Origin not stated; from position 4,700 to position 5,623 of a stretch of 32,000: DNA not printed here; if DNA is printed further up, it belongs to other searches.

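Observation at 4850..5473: CarH/LitR-type cobalamin photoreceptor module without any DNA-binding domain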

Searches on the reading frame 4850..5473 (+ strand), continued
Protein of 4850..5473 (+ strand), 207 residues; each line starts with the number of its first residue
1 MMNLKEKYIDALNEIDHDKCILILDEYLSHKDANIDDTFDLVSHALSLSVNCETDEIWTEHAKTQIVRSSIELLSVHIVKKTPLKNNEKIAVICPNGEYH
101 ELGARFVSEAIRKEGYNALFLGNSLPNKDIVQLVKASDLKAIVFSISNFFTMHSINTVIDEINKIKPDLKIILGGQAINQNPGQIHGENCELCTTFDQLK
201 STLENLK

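Call 49: search_protein_families(library=pfam, proteins=[P0066, P0084, P0089, P0118, P0124, P0142, P0157, P0164, P0152, P0151], max_evalue=0.01)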
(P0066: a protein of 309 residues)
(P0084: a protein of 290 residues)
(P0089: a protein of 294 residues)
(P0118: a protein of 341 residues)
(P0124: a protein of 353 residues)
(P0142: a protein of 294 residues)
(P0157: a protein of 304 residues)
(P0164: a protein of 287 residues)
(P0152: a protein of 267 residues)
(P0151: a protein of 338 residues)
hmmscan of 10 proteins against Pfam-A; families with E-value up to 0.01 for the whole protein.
P0066 (309 aa): 2 families
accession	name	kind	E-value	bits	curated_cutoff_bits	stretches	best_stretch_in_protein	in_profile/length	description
PF02310.24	B12-binding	-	3.6e-11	43.4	32.1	1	87-199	2-116/121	B12 binding domain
PF02607.22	B12-binding_2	-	0.0041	17.7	23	1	24-66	29-71/74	B12 binding domain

P0084 (290 aa): 1 family
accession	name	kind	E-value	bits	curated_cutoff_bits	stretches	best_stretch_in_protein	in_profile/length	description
PF02310.24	B12-binding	-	1.3e-18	67.4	32.1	1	161-252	2-93/121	B12 binding domain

P0089 (294 aa): 1 family
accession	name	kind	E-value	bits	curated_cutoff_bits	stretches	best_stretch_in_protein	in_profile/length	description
PF02310.24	B12-binding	-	7.2e-10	39.2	32.1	1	153-254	2-98/121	B12 binding domain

P0118 (341 aa): 2 families
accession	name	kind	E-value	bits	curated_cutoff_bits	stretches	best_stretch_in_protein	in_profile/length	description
PF02310.24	B12-binding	-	8.1e-19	68.1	32.1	1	222-333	2-120/121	B12 binding domain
PF02607.22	B12-binding_2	-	5.4e-14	52.6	23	1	138-206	3-70/74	B12 binding domain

P0124 (353 aa): 2 families
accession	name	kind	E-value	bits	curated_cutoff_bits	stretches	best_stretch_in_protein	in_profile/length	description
PF02310.24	B12-binding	-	1.9e-19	70.1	32.1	1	231-336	2-107/121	B12 binding domain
PF02607.22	B12-binding_2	-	5.4e-12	46.2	23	1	146-218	2-73/74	B12 binding domain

P0142 (294 aa): 2 families
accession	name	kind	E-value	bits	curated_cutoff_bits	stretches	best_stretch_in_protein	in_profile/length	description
PF02310.24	B12-binding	-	4.6e-17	62.4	32.1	1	104-215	2-114/121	B12 binding domain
PF02607.22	B12-binding_2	-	1.3e-11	45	23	1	14-87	2-73/74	B12 binding domain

P0157 (304 aa): 2 families
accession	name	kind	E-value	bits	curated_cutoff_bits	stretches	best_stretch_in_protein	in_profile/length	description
PF02310.24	B12-binding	-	4.7e-16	59.2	32.1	1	176-267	2-93/121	B12 binding domain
PF02607.22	B12-binding_2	-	3.3e-10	40.4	23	1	86-159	2-73/74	B12 binding domain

P0164 (287 aa): 2 families
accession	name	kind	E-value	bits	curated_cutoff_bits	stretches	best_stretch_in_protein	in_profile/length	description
PF02310.24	B12-binding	-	3e-18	66.2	32.1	1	164-263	1-100/121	B12 binding domain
PF02607.22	B12-binding_2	-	3.8e-16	59.5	23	1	81-152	3-73/74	B12 binding domain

P0152 (267 aa): 3 families
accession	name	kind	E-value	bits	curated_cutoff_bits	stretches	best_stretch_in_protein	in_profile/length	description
PF02310.24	B12-binding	-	3.5e-22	78.9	32.1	1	146-259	2-117/121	B12 binding domain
PF02607.22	B12-binding_2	-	2.3e-15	57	23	1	65-133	6-73/74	B12 binding domain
PF21966.2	AppA_SCHIC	-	0.00013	22.4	28.6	1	144-252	9-120/186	AppA, sensor containing heme instead of cobalamin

P0151 (338 aa): 2 families
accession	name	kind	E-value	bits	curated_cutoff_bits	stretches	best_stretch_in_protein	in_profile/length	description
PF02310.24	B12-binding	-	7.1e-17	61.8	32.1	1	213-327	2-117/121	B12 binding domain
PF02607.22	B12-binding_2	-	5.1e-13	49.5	23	1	128-200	2-73/74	B12 binding domain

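Call 59: search_protein_families(library=pfam, proteins=[L043:3207-3548:+, L043:6499-7167:-, L043:7244-8041:-, L080:3977-4666:-, L080:2635-3609:+, L080:7756-9120:-, L092:9346-9807:+, L056:858-1748:-], max_evalue=0.1)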
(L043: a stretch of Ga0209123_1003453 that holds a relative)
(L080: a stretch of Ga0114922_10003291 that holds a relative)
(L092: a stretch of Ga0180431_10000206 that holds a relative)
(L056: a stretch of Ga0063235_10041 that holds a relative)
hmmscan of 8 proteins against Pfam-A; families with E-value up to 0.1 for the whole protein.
L043:3207-3548:+ (113 aa): 1 family
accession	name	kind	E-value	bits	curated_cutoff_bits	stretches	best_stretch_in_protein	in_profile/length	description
PF07343.16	DUF1475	-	1.4e-09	38.6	22.3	1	10-97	129-214/236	Protein of unknown function (DUF1475)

L043:6499-7167:- (222 aa): 0 families

L043:7244-8041:- (265 aa): 13 families
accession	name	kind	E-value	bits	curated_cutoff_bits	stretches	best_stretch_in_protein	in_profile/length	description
PF21302.3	Zn_ribbon_RlmA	-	6.3e-11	42.5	27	1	3-37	2-36/44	RlmA, N-terminal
PF13847.12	Methyltransf_31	-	3e-08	33.9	27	1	82-140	6-65/145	Methyltransferase domain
PF13649.12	Methyltransf_25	-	3.9e-07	31.1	27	1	84-151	2-73/97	Methyltransferase domain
PF08241.18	Methyltransf_11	-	2.4e-06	28.5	21.2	1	85-163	2-88/95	Methyltransferase domain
PF05175.20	MTS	-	0.00013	22.1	23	1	71-125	23-77/170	Methyltransferase small domain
PF08242.18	Methyltransf_12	-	0.00015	22.9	30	1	85-121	2-38/98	Methyltransferase domain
PF13679.12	Methyltransf_32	-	0.0005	20.5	27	1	68-122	13-72/143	Methyltransferase domain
PF13489.12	Methyltransf_23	-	0.0047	17.1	27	1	67-122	8-61/164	Methyltransferase domain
PF01795.25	Methyltransf_5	-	0.0062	16.5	27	1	62-121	3-62/309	MraW methylase family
PF01728.25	FtsJ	-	0.0095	16.3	24.1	1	70-116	8-58/181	FtsJ-like methyltransferase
PF02390.23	Methyltransf_4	-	0.03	14.2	24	0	82-119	4-41/173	Putative methyltransferase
PF06325.19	PrmA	-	0.039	13.9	22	1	75-166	159-254/296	Ribosomal protein L11 methyltransferase (PrmA)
PF05958.17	tRNA_U5-meth_tr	-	0.077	12.4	23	0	71-122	194-242/357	tRNA (Uracil-5-)-methyltransferase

L080:3977-4666:- (229 aa): 4 families
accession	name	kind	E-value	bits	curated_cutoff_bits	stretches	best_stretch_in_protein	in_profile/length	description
PF04140.19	ICMT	-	1.1e-13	51.8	24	1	95-182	5-94/95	Isoprenylcysteine carboxyl methyltransferase (ICMT) family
PF04191.18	PEMT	-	1.7e-10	41.7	25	1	88-187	3-104/105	Phospholipid methyltransferase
PF06966.17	DUF1295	-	0.0017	18.4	20.4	1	77-196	97-235/235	Protein of unknown function (DUF1295)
PF01222.22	ERG4_ERG24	-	0.0017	17.7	27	1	116-197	342-424/432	Ergosterol biosynthesis ERG4/ERG24 family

L080:2635-3609:+ (324 aa): 4 families
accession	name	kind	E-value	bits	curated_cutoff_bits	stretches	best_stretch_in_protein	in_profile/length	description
PF01625.27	PMSR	-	1.1e-67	227.5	23.7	1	148-299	2-152/153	Peptide methionine sulfoxide reductase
PF01641.26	SelR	-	1e-51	174.2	24.9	1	16-129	1-115/116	SelR domain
PF24046.1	At4g08330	-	0.00041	20.8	27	1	91-115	75-99/129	At4g08330 beta-tent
PF03226.21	Yippee-Mis18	-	0.037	14.6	26.6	1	82-127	39-89/108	Yippee zinc-binding/DNA-binding /Mis18, centromere assembly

L080:7756-9120:- (454 aa): 1 family
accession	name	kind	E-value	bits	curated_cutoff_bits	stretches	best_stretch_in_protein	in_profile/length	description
PF00875.24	DNA_photolyase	-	1.6e-24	87.2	26.6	1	21-178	1-162/164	DNA photolyase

L092:9346-9807:+ (153 aa): 3 families
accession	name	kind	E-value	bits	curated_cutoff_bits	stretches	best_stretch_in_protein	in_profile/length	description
PF01243.27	PNPOx_N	-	7.3e-13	49.4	28.1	1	12-136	2-114/120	Pyridoxamine 5'-phosphate oxidase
PF12900.13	Pyridox_ox_2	-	7.2e-05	23.2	27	1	13-116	3-107/140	Pyridoxamine 5'-phosphate oxidase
PF13883.13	CREG_beta-barrel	-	0.00014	22.4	27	1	10-137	8-147/167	CREG, beta-barrel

L056:858-1748:- (296 aa): 8 families
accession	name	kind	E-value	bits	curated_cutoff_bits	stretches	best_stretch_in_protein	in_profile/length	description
PF02310.24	B12-binding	-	5.1e-18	65.5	32.1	1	177-281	3-107/121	B12 binding domain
PF01381.28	HTH_3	-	6.9e-17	61.7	23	1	9-63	1-55/55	Helix-turn-helix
PF12844.13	HTH_19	-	4.1e-13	49.5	30.2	1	7-64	2-59/64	Helix-turn-helix domain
PF02607.22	B12-binding_2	-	1.9e-10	41.2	23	1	97-163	8-73/74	B12 binding domain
PF13560.12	HTH_31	-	3.5e-08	34.1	27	1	7-60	4-58/64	Helix-turn-helix domain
PF13443.12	HTH_26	-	2.5e-05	24.9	22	1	8-64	1-58/63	Cro/C1-type HTH DNA-binding domain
PF22495.2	HTH_92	-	0.00054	19.6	27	1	10-45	1-36/45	RsaL-like HTH domain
PF17762.8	HTH_ParB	-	0.098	13.3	22.6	0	7-37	10-40/102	ParB HTH domain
